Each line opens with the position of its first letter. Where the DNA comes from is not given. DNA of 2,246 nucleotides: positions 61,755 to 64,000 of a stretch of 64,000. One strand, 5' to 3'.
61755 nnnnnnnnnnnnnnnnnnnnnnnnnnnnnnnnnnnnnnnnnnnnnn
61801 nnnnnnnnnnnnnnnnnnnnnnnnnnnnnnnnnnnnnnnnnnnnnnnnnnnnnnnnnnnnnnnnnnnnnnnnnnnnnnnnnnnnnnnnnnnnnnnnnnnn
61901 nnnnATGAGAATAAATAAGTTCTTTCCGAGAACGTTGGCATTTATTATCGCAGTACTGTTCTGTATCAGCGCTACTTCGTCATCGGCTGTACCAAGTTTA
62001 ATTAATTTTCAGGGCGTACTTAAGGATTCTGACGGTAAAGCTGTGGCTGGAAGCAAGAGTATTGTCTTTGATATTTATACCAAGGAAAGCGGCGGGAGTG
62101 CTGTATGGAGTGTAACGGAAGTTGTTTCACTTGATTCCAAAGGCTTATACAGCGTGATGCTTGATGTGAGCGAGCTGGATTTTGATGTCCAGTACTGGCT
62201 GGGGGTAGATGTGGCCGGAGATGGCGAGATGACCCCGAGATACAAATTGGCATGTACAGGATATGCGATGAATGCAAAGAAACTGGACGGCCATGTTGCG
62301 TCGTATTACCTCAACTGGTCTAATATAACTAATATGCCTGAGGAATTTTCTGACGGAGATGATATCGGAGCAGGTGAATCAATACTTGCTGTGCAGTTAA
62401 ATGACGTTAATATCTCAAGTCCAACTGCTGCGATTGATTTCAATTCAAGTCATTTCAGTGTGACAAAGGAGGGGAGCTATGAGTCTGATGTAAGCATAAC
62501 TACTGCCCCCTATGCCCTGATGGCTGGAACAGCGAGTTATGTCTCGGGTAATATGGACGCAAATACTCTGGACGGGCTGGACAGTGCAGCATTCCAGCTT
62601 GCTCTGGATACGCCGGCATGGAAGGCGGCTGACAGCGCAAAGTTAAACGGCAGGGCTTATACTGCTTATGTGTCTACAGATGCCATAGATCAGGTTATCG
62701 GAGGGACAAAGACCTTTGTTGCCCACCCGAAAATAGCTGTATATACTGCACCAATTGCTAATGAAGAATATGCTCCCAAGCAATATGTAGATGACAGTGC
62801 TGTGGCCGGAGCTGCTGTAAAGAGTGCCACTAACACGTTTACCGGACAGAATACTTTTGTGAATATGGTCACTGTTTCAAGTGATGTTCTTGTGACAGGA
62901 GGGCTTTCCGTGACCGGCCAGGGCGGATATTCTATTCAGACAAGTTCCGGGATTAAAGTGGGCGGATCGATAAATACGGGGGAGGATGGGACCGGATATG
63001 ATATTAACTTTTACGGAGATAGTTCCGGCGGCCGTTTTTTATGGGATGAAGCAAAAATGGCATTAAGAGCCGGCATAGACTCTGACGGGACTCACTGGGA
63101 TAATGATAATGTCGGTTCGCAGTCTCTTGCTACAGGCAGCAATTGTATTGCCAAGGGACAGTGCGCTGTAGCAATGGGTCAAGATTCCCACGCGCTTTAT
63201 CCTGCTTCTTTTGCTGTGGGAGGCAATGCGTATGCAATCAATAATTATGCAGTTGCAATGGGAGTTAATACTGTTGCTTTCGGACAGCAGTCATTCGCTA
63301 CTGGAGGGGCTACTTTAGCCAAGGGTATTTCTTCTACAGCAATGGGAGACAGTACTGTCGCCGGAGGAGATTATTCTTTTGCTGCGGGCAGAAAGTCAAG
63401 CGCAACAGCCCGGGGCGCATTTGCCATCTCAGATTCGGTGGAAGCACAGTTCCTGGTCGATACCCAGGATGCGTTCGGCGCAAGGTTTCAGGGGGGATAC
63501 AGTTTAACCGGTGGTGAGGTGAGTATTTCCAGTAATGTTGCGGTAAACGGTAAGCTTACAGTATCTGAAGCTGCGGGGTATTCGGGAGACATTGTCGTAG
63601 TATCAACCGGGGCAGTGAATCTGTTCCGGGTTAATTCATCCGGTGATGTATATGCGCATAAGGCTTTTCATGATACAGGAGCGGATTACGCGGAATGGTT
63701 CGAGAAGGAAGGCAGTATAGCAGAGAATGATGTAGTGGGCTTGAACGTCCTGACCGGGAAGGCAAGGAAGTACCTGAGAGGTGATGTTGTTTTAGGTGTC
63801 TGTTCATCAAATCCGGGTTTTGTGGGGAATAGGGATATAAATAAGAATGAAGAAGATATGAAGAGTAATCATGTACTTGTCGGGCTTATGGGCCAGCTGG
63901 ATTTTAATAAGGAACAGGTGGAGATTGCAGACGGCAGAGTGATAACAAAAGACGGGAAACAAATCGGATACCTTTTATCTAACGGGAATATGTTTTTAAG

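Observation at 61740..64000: Partial gene for a large secreted beta-repeat (tail-fibre / YadA-head-like) protein behind a perfect palindromic operator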

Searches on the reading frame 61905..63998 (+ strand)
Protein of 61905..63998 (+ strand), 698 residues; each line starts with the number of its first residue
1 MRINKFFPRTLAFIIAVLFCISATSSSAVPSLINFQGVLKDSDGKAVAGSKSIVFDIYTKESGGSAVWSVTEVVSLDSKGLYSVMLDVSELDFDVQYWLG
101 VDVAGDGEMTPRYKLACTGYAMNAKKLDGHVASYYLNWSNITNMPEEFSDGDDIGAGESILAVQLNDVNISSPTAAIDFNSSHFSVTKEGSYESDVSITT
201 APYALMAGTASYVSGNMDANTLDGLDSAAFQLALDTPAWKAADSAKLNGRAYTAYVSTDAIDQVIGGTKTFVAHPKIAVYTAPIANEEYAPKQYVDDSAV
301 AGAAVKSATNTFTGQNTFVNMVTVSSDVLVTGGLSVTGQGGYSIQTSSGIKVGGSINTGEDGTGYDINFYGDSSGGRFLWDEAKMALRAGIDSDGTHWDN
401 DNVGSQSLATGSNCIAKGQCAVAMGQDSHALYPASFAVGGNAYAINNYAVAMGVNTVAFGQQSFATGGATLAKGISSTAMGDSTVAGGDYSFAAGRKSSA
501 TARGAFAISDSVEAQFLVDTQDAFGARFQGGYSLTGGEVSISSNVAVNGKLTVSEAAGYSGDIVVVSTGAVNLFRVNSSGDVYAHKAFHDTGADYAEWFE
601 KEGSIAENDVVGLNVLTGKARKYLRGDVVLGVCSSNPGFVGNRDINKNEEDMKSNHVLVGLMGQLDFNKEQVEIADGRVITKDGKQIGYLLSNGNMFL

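Call 8: search_protein_families(library=pfam, proteins=[window:61905-63998:+], max_evalue=1)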
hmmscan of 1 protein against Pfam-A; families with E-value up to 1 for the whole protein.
window:61905-63998:+ (698 aa): 3 families
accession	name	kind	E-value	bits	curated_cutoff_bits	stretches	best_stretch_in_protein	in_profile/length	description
PF05658.19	YadA_head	-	3.8e-08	33.9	25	2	472-497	1-26/27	YadA head domain repeat (2 copies)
PF11962.13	Peptidase_G2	-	2.8e-05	24.1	25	1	575-643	35-99/228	Peptidase_G2, IMC autoproteolytic cleavage domain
PF24318.1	DUF7490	-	0.28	11.3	27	0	316-346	56-86/106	Domain of unknown function (DUF7490)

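Call 9: search_protein_families(library=ncbifam, proteins=[window:61905-63998:+], max_evalue=1)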
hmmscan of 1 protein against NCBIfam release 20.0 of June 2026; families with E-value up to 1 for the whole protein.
window:61905-63998:+ (698 aa): 3 families
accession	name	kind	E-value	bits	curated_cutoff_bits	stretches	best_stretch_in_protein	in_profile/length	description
NF040984.1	BimA_first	exception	2e-05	23.8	800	2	438-509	319-390/517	trimeric autotransporter actin-nucleating factor BimA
NF053851.1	Bdello_MAT_N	subfamily_domain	2.6e-05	24.1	60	1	18-61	2-46/162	mosaic adhesive trimer family chimeric fiber protein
NF033478.1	YadA_autotrans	exception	0.00061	18.9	750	1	409-526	94-209/459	trimeric autotransporter adhesin YadA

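Call 10: search_protein_families(library=phrogs, proteins=[window:61905-63998:+], max_evalue=0.1)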
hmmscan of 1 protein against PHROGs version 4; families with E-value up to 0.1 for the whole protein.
window:61905-63998:+ (698 aa): 2 families
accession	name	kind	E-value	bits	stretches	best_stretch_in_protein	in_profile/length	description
phrog_14251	-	unknown function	9.8e-05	22.1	1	390-503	187-296/539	-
phrog_25468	-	unknown function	0.00051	20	1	433-600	104-275/528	-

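Call 11: find_homologous_proteins(query=window:61905-63998:+)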
Query window:61905-63998:+ (698 aa): 68 proteins with E <= 0.001 among 8000 candidates.
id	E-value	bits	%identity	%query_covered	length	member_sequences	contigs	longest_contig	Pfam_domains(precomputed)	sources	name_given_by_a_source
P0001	0.0e+0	1432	95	100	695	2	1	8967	PF05658.20,PF11962.14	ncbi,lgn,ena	-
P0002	1.2e-96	343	43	36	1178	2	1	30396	PF04519.20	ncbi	-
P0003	2.3e-78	283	44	29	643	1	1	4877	PF05658.20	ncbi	-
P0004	1.9e-73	267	57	18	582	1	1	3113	-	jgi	jgi:hypothetical protein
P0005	6.4e-69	252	41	30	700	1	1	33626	-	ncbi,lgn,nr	ncbi:MAG: hypothetical protein JXJ19_05690 [Elusimicrobia bacterium]|nr:hypothetical protein [Elusim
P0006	1.6e-65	240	36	45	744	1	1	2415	PF05658.20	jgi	-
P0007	3.2e-50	190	43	18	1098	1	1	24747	PF05658.20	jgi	jgi:hypothetical protein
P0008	1.8e-37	148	33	35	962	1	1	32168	PF05658.20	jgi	-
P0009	1.1e-35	142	40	20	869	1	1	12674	-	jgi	jgi:hypothetical protein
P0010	1.6e-33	135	31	25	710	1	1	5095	PF13884.12,PF05658.20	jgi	jgi:hypothetical protein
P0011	3.6e-33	133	39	23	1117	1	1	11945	PF05658.20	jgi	jgi:hypothetical protein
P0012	2.5e-30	124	36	25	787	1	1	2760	PF13884.12,PF05658.20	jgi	jgi:hypothetical protein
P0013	2.9e-28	117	40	20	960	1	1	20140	PF26696.1,PF13884.12,PF05658.20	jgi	jgi:hypothetical protein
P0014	3.1e-26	110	41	19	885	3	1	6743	PF07603.18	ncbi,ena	-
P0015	6.2e-26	109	36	24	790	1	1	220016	PF13884.12,PF05658.20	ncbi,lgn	-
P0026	6.0e-16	76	38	17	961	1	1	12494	PF13884.12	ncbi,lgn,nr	ncbi:MAG: tail fiber domain-containing protein [Bacteroidales bacterium]|nr:tail fiber domain-contai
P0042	2.0e-10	58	44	18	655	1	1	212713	PF13884.12,PF05658.20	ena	-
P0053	7.9e-8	50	33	17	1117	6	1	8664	PF13884.12,PF05658.20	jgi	jgi:hypothetical protein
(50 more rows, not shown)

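Call 13: find_encoding_contigs(protein=P0001, flank=10000)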
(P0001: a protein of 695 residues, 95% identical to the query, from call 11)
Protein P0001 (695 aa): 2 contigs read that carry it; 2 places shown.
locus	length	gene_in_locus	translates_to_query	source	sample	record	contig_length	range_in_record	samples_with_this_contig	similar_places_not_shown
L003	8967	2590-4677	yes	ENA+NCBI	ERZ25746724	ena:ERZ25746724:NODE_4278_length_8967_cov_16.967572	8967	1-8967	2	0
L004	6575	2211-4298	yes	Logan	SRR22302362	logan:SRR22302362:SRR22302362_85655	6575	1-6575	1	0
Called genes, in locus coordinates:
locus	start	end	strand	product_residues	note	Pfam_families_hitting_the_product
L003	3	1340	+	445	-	?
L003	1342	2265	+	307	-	-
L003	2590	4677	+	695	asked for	PF05658:YadA_head (faint), PF11962:Peptidase_G2 (weak)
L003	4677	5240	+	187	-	PF13585:CHU_C (weak)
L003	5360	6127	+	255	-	PF01261:AP_endonuc_2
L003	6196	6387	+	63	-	PF01894:YjbQ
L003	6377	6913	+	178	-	PF03602:Cons_hypoth95, PF02475:TRM5-TYW2_MTfase (weak), PF05175:MTS (weak), PF09445:Methyltransf_15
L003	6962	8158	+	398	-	-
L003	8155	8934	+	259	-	PF01513:NAD_kinase, PF20143:NAD_kinase_C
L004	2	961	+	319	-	?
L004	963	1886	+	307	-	-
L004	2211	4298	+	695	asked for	PF05658:YadA_head (faint), PF11962:Peptidase_G2 (weak)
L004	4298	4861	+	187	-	PF13585:CHU_C (weak)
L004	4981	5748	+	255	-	PF01261:AP_endonuc_2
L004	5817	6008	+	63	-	PF01894:YjbQ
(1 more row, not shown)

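Call 17: find_related_loci(query=window:61905-63998:+, collection=genome_contigs, flank=10000)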
Query window:61905-63998:+ (698 aa) in genome_contigs; peptide patterns used: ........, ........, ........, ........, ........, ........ (x = any residue, [..] = any of these).
46 stretches matched a pattern; 4 encode a relative of the query (tblastn E <= 1e-3); 4 distinct loci.
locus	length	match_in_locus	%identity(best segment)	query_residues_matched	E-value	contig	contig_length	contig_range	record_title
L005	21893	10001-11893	34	2-582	6e-22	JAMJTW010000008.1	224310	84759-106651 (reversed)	MAG: Candidatus Thiovulum imperiosus isolate 1320229_bin10 NODE_1_length_224310_cov_990.189183, whole genome shotgun seq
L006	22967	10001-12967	31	2-562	6e-19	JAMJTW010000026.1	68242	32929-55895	MAG: Candidatus Thiovulum imperiosus isolate 1320229_bin10 NODE_53_length_68242_cov_640.306433, whole genome shotgun seq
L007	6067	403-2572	32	6-142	3e-16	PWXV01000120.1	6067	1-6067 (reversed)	MAG: Ignavibacteriales bacterium isolate T3Sed10_11 T3-Sed10-C36100, whole genome shotgun sequence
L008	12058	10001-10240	43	53-129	9e-15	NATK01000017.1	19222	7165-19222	MAG: Candidatus Latescibacteria bacterium 4484_7 ex4484_7_scaffold_2400, whole genome shotgun sequence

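Call 36: search_protein_families(library=pfam, proteins=[L003:4677-5240:+, L003:1342-2265:+, L003:45-1340:+, L003:6944-8158:+], max_evalue=0.01)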
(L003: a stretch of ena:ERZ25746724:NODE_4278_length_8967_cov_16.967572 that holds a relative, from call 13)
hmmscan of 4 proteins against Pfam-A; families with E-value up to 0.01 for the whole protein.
L003:4677-5240:+ (187 aa): 1 family
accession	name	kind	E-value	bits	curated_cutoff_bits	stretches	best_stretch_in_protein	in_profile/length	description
PF13585.12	CHU_C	-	2.6e-06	27.9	27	1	100-181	4-82/86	CHU_C Type IX secretion signal domain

L003:1342-2265:+ (307 aa): 0 families

L003:45-1340:+ (431 aa): 1 family
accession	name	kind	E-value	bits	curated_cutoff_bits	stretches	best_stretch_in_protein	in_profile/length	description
PF13205.12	Big_5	-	1e-10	42.7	23.6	2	127-226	1-105/105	Bacterial Ig-like domain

L003:6944-8158:+ (404 aa): 4 families
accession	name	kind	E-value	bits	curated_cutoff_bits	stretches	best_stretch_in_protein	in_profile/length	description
PF13229.12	Beta_helix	-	1.3e-41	142.3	25.9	3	174-324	1-158/158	Right handed beta helix region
PF05048.19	NosD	-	2.8e-31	109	23.6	3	232-375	30-176/212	Periplasmic copper-binding protein (NosD)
PF01696.23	Adeno_E1B_55K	-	3.9e-05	23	24.5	1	189-315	107-231/387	Adenovirus EB1 55K protein / large t-antigen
PF12708.12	Pect-lyase_RHGA_epim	-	0.00073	19.8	27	0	208-288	129-191/213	Rhamnogalacturonase A/epimerase, pectate lyase-like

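Call 56: find_encoding_contigs(protein=P0002, flank=8000, max_places=2)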
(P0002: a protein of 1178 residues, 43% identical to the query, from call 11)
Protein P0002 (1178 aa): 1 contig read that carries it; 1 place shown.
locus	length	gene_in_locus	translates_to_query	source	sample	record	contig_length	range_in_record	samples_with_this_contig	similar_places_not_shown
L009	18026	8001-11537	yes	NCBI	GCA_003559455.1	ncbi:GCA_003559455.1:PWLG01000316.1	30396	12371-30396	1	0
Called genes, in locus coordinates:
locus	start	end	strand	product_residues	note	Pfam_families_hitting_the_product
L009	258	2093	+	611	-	PF01773:Nucleos_tra2_N, PF07670:Gate, PF07662:Nucleos_tra2_C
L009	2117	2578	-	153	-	PF02643:DUF192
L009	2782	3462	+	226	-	PF25231:DUF7847, PF06790:UPF0259 (weak), PF10110:GPDPase_memb (weak)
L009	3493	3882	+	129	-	PF10686:YAcAr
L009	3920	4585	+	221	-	-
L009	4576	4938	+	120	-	PF04126:Cyclophil_like, PF18050:Cyclophil_like2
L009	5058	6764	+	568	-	PF00485:PRK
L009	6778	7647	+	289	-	PF04055:Radical_SAM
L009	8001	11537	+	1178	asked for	PF04519:Bactofilin (faint)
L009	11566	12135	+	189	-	PF13585:CHU_C (faint), PF13860:FlgD_ig (weak)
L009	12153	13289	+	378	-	PF03687:UPF0164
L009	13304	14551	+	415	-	PF00515:TPR_1 (faint), PF07719:TPR_2 (faint), PF13428:TPR_14 (faint), PF14559:TPR_19 (faint), PF13414:TPR_11 (faint), PF14853:Fis1_TPR_C (faint)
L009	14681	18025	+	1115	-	?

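Call 57: find_encoding_contigs(protein=P0005, flank=8000, max_places=2)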
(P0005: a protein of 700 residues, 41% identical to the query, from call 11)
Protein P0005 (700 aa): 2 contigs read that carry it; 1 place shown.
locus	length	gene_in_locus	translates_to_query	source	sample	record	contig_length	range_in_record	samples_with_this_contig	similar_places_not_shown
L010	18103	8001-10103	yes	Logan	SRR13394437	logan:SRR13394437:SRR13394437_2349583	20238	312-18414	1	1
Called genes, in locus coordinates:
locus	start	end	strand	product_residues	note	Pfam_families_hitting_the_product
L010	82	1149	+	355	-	PF00437:T2SSE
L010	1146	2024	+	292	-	PF00027:cNMP_binding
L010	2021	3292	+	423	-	PF19425:Csd3_N2, PF01551:Peptidase_M23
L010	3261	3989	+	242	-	PF27030:AbpE_bact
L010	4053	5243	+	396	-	PF01837:HcyBio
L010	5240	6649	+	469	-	PF13598:DUF4139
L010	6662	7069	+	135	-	PF09383:NIL, PF12797:Fer4_2 (weak), PF00037:Fer4, PF12837:Fer4_6 (weak), PF13237:Fer4_10, PF14697:Fer4_21, PF12838:Fer4_7, PF13187:Fer4_9, +4 more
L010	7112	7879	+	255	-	PF01946:Thi4, PF07992:Pyr_redox_2 (weak), PF12831:FAD_oxidored, PF13450:NAD_binding_8 (weak)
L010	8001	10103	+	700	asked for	-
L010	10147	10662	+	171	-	PF13585:CHU_C (faint)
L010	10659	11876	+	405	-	PF19572:PorV (weak)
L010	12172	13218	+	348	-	PF00383:dCMP_cyt_deam_1, PF14437:MafB19-deam, PF01872:RibD_C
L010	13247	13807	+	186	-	PF00677:Lum_binding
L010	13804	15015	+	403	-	PF00926:DHBP_synthase, PF00925:GTP_cyclohydro2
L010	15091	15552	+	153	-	PF00885:DMRL_synthase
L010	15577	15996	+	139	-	PF01029:NusB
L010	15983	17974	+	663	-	PF22745:Nlig-Ia, PF01653:DNA_ligase_aden, PF09414:RNA_ligase (faint), PF03120:OB_DNA_ligase, PF03119:DNA_ligase_ZBD (weak), PF14520:HHH_5 (faint), PF12826:HHH_2, PF00533:BRCT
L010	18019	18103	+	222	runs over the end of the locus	-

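Call 62: find_encoding_contigs(protein=P0008, flank=6000, max_places=1)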
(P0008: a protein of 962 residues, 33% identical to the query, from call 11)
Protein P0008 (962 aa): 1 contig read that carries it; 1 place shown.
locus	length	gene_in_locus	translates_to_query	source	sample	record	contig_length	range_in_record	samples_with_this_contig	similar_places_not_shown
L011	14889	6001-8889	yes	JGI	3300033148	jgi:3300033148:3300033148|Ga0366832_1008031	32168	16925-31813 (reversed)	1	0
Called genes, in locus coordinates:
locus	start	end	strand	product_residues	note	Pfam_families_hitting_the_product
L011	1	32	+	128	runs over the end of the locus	?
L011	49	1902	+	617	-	PF13205:Big_5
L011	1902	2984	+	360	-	-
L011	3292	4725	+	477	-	PF00672:HAMP, PF00512:HisKA, PF02518:HATPase_c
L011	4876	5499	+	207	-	PF12728:HTH_17, PF00072:Response_reg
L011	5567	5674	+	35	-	-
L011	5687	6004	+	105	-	PF01782:RimM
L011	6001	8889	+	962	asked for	PF05658:YadA_head (faint)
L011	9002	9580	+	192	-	PF13624:SurA_N_3 (faint), PF13145:Rotamase_2 (weak)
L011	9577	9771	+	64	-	-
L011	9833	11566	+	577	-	PF00041:fn3 (faint), PF25788:Ig_Rha78A_N (weak)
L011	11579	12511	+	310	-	-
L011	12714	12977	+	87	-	-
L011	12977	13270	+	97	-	-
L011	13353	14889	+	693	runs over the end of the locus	PF00041:fn3 (faint), PF13860:FlgD_ig (weak)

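Call 63: find_encoding_contigs(protein=P0009, flank=6000, max_places=1)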
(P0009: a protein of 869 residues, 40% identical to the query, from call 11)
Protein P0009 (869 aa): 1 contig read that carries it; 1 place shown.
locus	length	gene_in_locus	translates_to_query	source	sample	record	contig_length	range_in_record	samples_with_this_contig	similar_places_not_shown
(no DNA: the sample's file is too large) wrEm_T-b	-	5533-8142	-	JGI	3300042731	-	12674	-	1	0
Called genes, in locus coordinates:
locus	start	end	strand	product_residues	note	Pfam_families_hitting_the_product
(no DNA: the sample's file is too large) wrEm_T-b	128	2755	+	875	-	PF05658:YadA_head (faint)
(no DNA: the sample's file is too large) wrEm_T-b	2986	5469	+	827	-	PF05658:YadA_head (weak)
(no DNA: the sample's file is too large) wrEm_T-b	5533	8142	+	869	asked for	-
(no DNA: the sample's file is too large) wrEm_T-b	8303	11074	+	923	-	PF05658:YadA_head (faint)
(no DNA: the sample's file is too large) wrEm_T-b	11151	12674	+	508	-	?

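Call 64: find_encoding_contigs(protein=P0011, flank=6000, max_places=1)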
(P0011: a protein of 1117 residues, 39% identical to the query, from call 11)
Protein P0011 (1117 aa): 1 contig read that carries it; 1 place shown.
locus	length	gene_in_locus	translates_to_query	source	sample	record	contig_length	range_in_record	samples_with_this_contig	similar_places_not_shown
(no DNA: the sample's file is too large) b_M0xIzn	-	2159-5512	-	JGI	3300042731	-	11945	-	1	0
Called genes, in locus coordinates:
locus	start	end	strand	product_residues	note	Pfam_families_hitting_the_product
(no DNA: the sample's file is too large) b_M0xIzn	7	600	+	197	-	PF18962:Por_Secre_tail (faint), PF13860:FlgD_ig (weak)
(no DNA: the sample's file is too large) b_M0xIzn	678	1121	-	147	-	PF10604:Polyketide_cyc2 (weak), PF03364:Polyketide_cyc (weak), PF28469:DUF8410 (weak)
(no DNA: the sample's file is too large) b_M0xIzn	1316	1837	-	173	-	PF03266:NTPase_1, PF13401:AAA_22 (weak), PF00004:AAA (faint)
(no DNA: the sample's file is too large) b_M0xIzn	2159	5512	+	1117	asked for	PF05658:YadA_head (weak)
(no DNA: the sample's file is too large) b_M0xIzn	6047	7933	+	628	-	PF13860:FlgD_ig (weak), PF18962:Por_Secre_tail (weak)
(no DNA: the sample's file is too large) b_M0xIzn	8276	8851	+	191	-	PF18962:Por_Secre_tail (weak), PF13860:FlgD_ig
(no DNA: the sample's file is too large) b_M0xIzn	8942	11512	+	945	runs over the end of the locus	PF05658:YadA_head (faint), PF13884:Peptidase_S74 (weak)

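Call 65: find_encoding_contigs(protein=P0026, flank=6000, max_places=1)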
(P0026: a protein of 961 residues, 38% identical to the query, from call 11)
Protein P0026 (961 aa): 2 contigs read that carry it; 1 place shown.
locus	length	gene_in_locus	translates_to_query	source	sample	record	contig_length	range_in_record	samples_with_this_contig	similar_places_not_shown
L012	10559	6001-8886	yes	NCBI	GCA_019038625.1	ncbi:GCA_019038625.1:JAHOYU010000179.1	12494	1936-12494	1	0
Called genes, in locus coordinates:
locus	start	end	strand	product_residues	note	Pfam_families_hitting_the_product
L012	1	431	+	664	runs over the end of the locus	PF00890:FAD_binding_2 (weak), PF12831:FAD_oxidored (weak), PF12837:Fer4_6 (weak), PF12838:Fer4_7, PF13187:Fer4_9 (weak), PF13237:Fer4_10, PF14697:Fer4_21, PF00037:Fer4, +7 more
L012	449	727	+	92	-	-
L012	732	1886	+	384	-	PF12838:Fer4_7 (faint), PF25160:LdpA_Fe-S-bd (faint), PF13183:Fer4_8, PF13187:Fer4_9, PF13237:Fer4_10 (weak), PF13534:Fer4_17 (weak)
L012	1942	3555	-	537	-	PF00733:Asn_synthase (weak)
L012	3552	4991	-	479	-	PF01943:Polysacc_synt, PF13440:Polysacc_synt_3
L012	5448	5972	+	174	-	PF18962:Por_Secre_tail, PF13860:FlgD_ig (faint)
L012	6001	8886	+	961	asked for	PF13884:Peptidase_S74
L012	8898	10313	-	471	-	PF01844:HNH (weak), PF14279:HNH_5 (weak)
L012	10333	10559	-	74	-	?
